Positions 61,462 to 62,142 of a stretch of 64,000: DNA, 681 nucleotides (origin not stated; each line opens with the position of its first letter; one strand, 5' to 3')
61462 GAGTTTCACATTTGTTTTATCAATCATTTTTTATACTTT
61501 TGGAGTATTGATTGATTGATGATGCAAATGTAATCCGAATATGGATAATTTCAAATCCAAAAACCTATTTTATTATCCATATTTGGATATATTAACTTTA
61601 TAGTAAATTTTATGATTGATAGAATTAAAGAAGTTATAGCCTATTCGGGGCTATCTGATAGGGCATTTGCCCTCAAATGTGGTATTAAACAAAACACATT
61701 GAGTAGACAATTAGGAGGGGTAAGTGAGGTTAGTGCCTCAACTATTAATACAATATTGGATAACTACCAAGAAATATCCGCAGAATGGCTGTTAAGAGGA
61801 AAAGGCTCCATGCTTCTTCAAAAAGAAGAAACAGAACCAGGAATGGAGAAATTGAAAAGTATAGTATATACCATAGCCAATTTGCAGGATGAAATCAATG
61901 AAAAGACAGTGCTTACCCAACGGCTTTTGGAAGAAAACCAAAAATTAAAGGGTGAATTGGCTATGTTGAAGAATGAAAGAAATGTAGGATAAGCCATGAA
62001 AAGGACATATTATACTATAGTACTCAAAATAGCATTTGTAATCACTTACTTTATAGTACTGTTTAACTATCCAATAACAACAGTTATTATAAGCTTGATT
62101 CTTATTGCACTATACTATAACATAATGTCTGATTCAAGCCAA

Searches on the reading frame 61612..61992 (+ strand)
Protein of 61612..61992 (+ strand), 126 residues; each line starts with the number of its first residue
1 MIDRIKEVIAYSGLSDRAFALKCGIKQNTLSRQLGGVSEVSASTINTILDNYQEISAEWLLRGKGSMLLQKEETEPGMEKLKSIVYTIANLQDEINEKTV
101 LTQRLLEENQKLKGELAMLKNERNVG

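Call 92: search_protein_families(library=pfam, proteins=[window:61612-61992:+], max_evalue=0.001)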
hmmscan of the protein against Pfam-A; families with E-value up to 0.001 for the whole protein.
window:61612-61992:+ (126 aa): 1 family
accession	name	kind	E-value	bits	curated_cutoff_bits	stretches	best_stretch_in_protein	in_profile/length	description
PF12844.13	HTH_19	-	0.00095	19.5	30.2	0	4-65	3-63/64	Helix-turn-helix domain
